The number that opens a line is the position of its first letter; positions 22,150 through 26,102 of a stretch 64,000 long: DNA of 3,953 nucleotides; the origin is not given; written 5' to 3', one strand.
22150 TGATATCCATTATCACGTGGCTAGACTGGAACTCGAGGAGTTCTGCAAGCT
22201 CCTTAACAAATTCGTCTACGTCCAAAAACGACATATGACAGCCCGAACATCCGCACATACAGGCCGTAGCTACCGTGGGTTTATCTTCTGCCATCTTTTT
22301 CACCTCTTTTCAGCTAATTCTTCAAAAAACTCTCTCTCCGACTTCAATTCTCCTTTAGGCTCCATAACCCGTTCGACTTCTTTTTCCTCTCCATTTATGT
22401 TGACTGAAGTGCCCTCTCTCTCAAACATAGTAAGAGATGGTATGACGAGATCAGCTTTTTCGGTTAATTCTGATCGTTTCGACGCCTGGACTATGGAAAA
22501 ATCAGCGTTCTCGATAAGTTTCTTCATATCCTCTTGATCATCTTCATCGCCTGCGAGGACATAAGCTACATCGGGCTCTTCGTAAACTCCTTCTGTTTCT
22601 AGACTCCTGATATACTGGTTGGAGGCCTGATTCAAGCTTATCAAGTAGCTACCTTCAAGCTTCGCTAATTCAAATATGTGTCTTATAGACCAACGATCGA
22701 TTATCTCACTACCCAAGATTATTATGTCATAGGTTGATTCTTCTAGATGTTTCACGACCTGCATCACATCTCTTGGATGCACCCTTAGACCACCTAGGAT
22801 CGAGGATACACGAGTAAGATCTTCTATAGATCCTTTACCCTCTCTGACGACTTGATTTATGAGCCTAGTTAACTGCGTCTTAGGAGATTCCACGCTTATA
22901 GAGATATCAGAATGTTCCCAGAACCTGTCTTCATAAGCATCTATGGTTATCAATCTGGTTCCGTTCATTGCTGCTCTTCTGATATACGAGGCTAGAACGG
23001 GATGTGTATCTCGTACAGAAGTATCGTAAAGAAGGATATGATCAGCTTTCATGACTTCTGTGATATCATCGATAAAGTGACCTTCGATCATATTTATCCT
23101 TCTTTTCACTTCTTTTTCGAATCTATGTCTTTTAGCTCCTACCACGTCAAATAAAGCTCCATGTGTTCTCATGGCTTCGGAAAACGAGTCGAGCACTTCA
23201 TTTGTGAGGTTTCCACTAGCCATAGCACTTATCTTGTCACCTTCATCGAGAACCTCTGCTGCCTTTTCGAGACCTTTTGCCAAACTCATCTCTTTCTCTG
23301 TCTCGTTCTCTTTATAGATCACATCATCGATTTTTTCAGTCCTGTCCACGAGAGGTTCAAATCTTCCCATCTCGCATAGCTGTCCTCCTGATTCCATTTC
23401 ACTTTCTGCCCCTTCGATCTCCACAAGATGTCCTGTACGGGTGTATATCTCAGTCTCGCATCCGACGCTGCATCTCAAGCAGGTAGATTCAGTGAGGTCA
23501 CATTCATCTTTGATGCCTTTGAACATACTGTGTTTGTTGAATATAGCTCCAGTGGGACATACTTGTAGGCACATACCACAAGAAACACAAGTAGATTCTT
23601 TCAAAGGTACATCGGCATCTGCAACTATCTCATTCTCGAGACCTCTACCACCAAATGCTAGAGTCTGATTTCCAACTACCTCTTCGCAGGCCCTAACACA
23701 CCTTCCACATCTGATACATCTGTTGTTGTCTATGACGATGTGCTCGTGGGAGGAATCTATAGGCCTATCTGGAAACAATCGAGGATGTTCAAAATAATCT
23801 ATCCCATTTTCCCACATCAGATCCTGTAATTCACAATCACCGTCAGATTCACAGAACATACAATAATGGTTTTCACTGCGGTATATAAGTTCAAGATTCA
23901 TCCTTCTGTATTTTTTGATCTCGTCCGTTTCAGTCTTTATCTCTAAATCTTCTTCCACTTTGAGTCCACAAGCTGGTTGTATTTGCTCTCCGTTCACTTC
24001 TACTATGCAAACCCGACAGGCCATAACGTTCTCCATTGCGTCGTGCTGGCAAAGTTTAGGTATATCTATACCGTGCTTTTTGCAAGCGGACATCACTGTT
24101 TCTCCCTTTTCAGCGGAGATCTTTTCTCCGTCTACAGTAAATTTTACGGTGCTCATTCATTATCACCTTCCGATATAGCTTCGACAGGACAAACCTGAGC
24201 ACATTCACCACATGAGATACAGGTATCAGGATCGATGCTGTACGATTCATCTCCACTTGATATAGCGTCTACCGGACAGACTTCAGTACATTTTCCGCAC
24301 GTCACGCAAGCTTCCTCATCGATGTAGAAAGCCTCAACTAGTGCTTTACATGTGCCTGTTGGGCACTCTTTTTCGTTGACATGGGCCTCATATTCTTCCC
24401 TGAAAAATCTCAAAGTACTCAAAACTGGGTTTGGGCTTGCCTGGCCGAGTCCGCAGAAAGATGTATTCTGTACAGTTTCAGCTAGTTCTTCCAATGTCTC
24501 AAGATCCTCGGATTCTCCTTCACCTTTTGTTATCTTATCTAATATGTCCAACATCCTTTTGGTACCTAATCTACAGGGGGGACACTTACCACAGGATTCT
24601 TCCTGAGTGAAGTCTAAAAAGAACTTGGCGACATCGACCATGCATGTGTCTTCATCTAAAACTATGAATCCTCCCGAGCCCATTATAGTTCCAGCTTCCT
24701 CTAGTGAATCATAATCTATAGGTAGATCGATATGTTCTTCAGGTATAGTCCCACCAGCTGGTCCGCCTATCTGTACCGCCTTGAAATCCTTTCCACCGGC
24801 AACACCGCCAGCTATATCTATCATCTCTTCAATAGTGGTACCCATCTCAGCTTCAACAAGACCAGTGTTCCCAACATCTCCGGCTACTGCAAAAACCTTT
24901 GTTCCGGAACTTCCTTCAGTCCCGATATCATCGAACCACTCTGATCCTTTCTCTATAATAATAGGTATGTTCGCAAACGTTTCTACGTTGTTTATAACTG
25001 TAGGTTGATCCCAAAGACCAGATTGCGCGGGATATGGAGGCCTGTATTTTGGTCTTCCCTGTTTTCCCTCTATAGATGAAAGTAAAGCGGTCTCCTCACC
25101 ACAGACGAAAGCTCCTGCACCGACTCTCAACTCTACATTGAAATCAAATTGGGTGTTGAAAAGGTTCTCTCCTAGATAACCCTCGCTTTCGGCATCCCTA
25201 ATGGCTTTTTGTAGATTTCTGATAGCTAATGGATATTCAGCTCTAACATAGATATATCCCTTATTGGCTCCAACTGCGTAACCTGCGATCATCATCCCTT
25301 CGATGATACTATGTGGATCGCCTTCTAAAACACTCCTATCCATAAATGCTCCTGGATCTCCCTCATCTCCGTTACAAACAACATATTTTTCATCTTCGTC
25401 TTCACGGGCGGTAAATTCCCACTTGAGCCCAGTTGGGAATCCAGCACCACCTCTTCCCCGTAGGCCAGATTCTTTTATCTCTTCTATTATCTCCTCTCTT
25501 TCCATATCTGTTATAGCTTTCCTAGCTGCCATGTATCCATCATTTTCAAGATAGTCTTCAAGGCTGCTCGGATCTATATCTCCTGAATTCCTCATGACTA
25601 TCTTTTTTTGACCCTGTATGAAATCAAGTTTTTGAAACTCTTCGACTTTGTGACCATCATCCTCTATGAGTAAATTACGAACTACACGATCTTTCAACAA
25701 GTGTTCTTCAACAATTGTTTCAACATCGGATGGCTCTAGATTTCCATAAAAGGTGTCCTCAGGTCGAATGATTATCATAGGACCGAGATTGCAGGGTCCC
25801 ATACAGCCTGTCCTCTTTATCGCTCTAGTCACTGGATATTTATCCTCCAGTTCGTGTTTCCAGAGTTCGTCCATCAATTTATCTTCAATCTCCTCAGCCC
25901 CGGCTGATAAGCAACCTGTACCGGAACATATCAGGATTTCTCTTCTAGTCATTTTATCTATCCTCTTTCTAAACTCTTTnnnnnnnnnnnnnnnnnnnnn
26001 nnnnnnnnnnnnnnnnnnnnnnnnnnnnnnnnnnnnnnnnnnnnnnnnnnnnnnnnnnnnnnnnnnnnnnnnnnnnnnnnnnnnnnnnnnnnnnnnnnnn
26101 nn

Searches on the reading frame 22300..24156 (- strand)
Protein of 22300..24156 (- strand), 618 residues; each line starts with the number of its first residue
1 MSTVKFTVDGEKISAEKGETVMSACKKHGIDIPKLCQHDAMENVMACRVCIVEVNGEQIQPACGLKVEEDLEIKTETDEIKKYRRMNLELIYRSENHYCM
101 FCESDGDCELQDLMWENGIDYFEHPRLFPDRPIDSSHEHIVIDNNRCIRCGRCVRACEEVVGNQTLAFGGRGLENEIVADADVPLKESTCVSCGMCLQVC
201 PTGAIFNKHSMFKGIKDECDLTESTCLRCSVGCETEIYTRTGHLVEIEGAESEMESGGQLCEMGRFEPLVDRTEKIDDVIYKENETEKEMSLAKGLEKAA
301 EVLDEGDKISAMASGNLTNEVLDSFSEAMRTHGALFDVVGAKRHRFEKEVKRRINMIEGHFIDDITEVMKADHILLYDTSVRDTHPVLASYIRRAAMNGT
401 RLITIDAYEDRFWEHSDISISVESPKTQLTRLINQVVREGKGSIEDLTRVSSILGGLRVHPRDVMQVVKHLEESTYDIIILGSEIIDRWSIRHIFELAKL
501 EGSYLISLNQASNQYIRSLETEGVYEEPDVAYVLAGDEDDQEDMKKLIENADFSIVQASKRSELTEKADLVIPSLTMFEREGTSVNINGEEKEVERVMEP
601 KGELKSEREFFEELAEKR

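Call 3: search_protein_families(library=pfam, proteins=[window:22300-24156:-], max_evalue=0.01)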
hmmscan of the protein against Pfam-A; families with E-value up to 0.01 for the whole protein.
window:22300-24156:- (618 aa): 16 families
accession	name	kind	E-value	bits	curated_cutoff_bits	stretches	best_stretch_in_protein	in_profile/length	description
PF13510.11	Fer2_4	-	1.4e-20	73.5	22.8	1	3-77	3-81/82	2Fe-2S iron-sulfur cluster binding domain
PF00384.28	Molybdopterin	-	4.4e-18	65.9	24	1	358-617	95-353/353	Molybdopterin oxidoreductase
PF12838.12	Fer4_7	-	6.4e-10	39.8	27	1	146-204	1-52/52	4Fe-4S dicluster domain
PF10588.14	NADH-G_4Fe-4S_3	-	1.6e-09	37.6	27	1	84-120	1-37/40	NADH-ubiquinone oxidoreductase-G iron-sulfur binding region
PF22117.2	Fer4_Nqo3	-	4.1e-09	36.9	27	1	140-205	4-66/67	NADH-quinone oxidoreductase subunit 3, ferredoxin-like domain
PF00037.32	Fer4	-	7.8e-09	35.4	21.1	2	187-205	5-23/24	4Fe-4S binding domain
PF14697.11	Fer4_21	-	1.4e-08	35.2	35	1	141-205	2-57/59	4Fe-4S dicluster domain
PF13237.11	Fer4_10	-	2.9e-07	30.8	25.5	1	139-201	1-53/53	4Fe-4S dicluster domain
PF04879.21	Molybdop_Fe4S4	-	6.9e-07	29.6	22.7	1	222-266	4-48/55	Molybdopterin oxidoreductase Fe4S4 domain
PF12837.12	Fer4_6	-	7.4e-07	29.3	25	2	140-159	2-21/24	4Fe-4S binding domain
PF13187.11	Fer4_9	-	3.3e-06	27.5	27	1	146-205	1-52/52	4Fe-4S dicluster domain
PF12797.12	Fer4_2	-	3.6e-06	27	24.5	2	139-157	2-20/22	4Fe-4S binding domain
PF13183.11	Fer4_8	-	1.9e-05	25.5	27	1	145-203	3-67/68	4Fe-4S dicluster domain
PF25160.1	LdpA_Fe-S-bd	-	0.00091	19.4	27.6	0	186-206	24-44/49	LdpA Fe-S cluster-binding domain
PF13370.11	Fer4_13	-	0.0048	18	24.5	0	142-160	1-19/58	4Fe-4S single cluster domain of Ferredoxin I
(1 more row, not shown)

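Call 47: search_protein_families(library=ncbifam, proteins=[window:22300-24156:-], max_evalue=0.00001)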
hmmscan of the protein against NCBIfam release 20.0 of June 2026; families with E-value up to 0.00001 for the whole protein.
window:22300-24156:- (618 aa): 19 families
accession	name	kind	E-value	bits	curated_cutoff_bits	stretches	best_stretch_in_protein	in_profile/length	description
TIGR01973.1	NuoG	equivalog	8e-77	259.4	470.05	1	7-611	2-603/606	NADH-quinone oxidoreductase subunit NuoG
NF005745.0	PRK07569.1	equivalog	3e-67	226.5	333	1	1-212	1-214/238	bidirectional hydrogenase complex protein HoxU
NF040763.1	FeFe_hydrog_A6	exception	1.8e-55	188.4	765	1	4-211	1-211/571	NADH-dependent [FeFe] hydrogenase, group A6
NF005895.0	PRK07860.1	equivalog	2.1e-50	171.6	802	1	3-428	17-448/811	NADH-quinone oxidoreductase subunit G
NF006305.0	PRK08493.1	equivalog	4e-37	127.8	591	1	4-412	2-413/819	NADH-quinone oxidoreductase subunit G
NF040762.1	Hydr_FeFe_Clost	exception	1.5e-35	122.8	900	1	6-211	3-210/572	ferredoxin hydrogenase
TIGR01591.1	Fdh-alpha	equivalog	3.2e-25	88.3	666.25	2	225-424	2-209/672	formate dehydrogenase subunit alpha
NF009454.0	PRK12814.1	equivalog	6e-22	77.8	916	1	1-100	1-101/657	putative NADPH-dependent glutamate synthase small subunit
TIGR02512.1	FeFe_hydrog_A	subfamily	3.6e-15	55.7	405.95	1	140-220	2-82/375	[FeFe] hydrogenase, group A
NF047855.1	AssmNtatRedNasC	equivalog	5.8e-11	41.4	1100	1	221-424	20-234/708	assimilatory nitrate reductase catalytic subunit NasC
NF041323.1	Nitr_red_NasA_Halo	equivalog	1.5e-10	40.3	1000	0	540-615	393-467/673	assimilatory nitrate reductase NasA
NF041513.1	formate_DH_Act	exception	2e-09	35.8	1400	1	220-287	41-109/1067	formate dehydrogenase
NF058577.1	FdxA_fam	equivalog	4e-08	33.3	65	0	133-157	24-48/52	4Fe-4S ferredoxin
NF006183.0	PRK08318.1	equivalog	1.6e-07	30.5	335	1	140-221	337-410/422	NAD-dependent dihydropyrimidine dehydrogenase subunit PreA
TIGR04105.1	FeFe_hydrog_B1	subfamily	4.7e-07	28.8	450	1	131-216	128-216/462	monomeric [FeFe] hydrogenase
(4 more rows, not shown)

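Call 64: search_solved_structures(query=window:22300-24156:-, max_evalue=1e-30)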
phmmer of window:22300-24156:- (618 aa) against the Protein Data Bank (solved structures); distinct sequences matched with E-value up to 1e-30: 37.
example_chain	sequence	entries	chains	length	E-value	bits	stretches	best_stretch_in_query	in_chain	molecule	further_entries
7t2r_A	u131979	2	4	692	4e-81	276.3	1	2-399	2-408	NiFe hydrogenase subunit A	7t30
9wxb_B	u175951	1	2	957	3.2e-49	171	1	4-409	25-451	Formate dehydrogenase alpha subunit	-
8rqz_C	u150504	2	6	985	2e-48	168.3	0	6-251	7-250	Probable oxidoreductase YjgC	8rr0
9gzq_A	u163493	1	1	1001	2.2e-48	168.2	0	6-251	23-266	Probable oxidoreductase YjgC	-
6tg9_A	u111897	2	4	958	6.5e-46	160.1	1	4-407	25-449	Formate dehydrogenase subunit alpha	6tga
9bov_A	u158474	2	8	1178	1.7e-45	158.7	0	107-480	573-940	Molybdopterin oxidoreductase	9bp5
5xf9_B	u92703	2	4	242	5.6e-41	143.8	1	4-209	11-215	NAD-reducing hydrogenase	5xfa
7p5h_A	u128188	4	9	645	8e-39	136.7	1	5-213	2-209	Fe-hydrogenase, subunit alpha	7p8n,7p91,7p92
8a6t_A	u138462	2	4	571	4.3e-38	134.2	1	1-211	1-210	Electron bifurcating hydrogenase subunit HydA1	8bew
8oh5_C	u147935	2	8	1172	2e-37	132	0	107-322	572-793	Formate dehydrogenase-O, major subunit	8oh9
7vw6_A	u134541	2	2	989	9.6e-37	129.8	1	2-266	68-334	Formate dehydrogenase | Tungsten-containing formate dehydrogenase alpha subunit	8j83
7e5z_A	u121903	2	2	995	9.9e-37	129.8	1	2-266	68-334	Formate dehydrogenase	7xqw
7q5y_A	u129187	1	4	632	1.9e-36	128.8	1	3-242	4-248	NADH dehydrogenase I chain G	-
7q4v_A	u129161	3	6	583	4.2e-34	121.1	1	2-211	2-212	Iron hydrogenase HydA1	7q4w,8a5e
6gcs_A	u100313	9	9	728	8e-34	120.1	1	3-247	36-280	75-KDA PROTEIN (NUAM) | Subunit NUAM of NADH:Ubiquinone Oxidoreductase (Complex I) | NADH-ubiquinone oxidoreductase 78 kDa subunit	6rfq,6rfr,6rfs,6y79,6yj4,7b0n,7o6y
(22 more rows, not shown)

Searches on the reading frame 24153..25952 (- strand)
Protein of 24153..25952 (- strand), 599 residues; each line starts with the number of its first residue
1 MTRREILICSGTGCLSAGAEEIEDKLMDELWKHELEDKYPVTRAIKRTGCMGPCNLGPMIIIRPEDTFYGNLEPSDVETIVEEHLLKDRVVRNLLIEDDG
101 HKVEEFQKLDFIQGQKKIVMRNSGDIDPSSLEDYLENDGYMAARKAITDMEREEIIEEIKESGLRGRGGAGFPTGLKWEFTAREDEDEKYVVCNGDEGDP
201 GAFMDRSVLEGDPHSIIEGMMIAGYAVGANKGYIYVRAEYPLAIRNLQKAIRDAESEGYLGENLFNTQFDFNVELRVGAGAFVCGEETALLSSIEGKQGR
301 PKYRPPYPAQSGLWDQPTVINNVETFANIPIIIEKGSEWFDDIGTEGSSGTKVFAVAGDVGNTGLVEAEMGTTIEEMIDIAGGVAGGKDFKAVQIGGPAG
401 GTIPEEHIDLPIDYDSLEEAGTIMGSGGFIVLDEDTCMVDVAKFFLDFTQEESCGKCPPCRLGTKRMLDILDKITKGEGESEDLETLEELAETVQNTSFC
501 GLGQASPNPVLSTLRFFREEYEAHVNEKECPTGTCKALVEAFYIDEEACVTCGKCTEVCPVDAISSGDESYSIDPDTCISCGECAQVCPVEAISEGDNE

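Call 3: search_protein_families(library=pfam, proteins=[window:24153-25952:-], max_evalue=0.01)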
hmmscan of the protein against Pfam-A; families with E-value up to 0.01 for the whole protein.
window:24153-25952:- (599 aa): 15 families
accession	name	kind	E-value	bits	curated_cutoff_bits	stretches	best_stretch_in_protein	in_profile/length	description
PF01512.22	Complex1_51K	-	7.7e-51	172.4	31.2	1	159-330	1-149/150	Nuo51 FMN-binding domain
PF10589.14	NADH_4Fe-4S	-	4.4e-35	119.9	23.5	1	440-524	1-85/85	NADH-ubiquinone oxidoreductase-F iron-sulfur binding region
PF00037.32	Fer4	-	1.9e-14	53.2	21.1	2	572-594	2-24/24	4Fe-4S binding domain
PF13237.11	Fer4_10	-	4.3e-11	43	25.5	2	543-589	3-53/53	4Fe-4S dicluster domain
PF12838.12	Fer4_7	-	7.7e-11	42.7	27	2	549-592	2-52/52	4Fe-4S dicluster domain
PF14697.11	Fer4_21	-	1.2e-10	41.7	35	1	544-593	3-57/59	4Fe-4S dicluster domain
PF01257.25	2Fe-2S_thioredx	-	1.1e-09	38.8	24.8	1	4-83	66-143/145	Thioredoxin-like [2Fe-2S] ferredoxin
PF12837.12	Fer4_6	-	2.4e-09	37.1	25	2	543-564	3-24/24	4Fe-4S binding domain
PF12797.12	Fer4_2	-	7.7e-09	35.4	24.5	2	541-561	2-22/22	4Fe-4S binding domain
PF13187.11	Fer4_9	-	3.1e-08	33.9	27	2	548-593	1-52/52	4Fe-4S dicluster domain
PF25160.1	LdpA_Fe-S-bd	-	1.3e-07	31.7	27.6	2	555-595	9-45/49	LdpA Fe-S cluster-binding domain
PF10531.15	SLBB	-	1e-06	28.9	27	1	353-395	1-43/55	SLBB domain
PF13484.11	Fer4_16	-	1.1e-05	26.5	30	2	549-580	2-31/66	4Fe-4S double cluster binding domain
PF22461.2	SLBB_2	-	1.2e-05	25.7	27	1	353-398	2-49/79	SLBB domain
PF12798.12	Fer4_3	-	0.0078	17.4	27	0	549-563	1-15/15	4Fe-4S binding domain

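Call 47: search_protein_families(library=ncbifam, proteins=[window:24153-25952:-], max_evalue=0.00001)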
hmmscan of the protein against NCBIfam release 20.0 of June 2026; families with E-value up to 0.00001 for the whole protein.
window:24153-25952:- (599 aa): 52 families (the best 25 are shown)
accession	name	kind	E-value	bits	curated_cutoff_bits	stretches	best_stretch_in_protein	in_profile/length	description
TIGR01959.1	nuoF_fam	equivalog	5.8e-155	515.7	558.65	1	125-525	8-410/410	NADH-quinone oxidoreductase subunit NuoF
NF010120.0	PRK13596.1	equivalog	8.9e-123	410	389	1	129-529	18-421/433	NADH-quinone oxidoreductase subunit NuoF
NF008436.0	PRK11278.1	equivalog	1.5e-118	396.6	749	1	119-531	15-432/448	NADH-quinone oxidoreductase subunit NuoF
NF058577.1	FdxA_fam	equivalog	6.1e-23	80.8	65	2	542-592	3-52/52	4Fe-4S ferredoxin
TIGR01945.1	rnfC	subfamily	3.4e-20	72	245.95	1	142-254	111-221/435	RnfABCDGE type electron transport complex subunit C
TIGR04481.1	PR_assoc_PrdC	equivalog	2.4e-18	66.2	490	1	150-403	70-288/425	proline reductase-associated electron transfer protein PrdC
NF003454.1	PRK05035.1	equivalog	1.5e-16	60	345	1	145-403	116-337/556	electron transport complex subunit RsxC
NF041612.1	fdxn_Clost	equivalog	7.5e-14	52.2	150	1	14-96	24-102/102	2Fe-2S ferredoxin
NF041613.1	fdxn_Azotob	equivalog_domain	1.7e-11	44.3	195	1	13-93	23-99/107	2Fe-2S ferredoxin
NF045480.1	FdxA_Actino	equivalog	3.6e-11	43.3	125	1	555-594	17-56/107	ferredoxin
NF045490.1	FdxA_Protbact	equivalog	4e-11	43.1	135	1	543-597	3-59/104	ferredoxin FdxA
TIGR02700.1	flavo_MJ0208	hypoth_equivalog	6.4e-11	42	251.35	1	541-597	142-198/234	dihydromethanopterin reductase (acceptor)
TIGR01971.1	NuoI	subfamily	7.2e-11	41.7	113.05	0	569-597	74-102/121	NADH-quinone oxidoreductase, chain I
TIGR04105.1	FeFe_hydrog_B1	subfamily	1.6e-10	40.3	450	1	534-595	98-161/462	monomeric [FeFe] hydrogenase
NF040864.1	HgcB_ferredoxin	equivalog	1.7e-10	40.6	99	1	541-594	8-62/93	mercury methylation ferredoxin HgcB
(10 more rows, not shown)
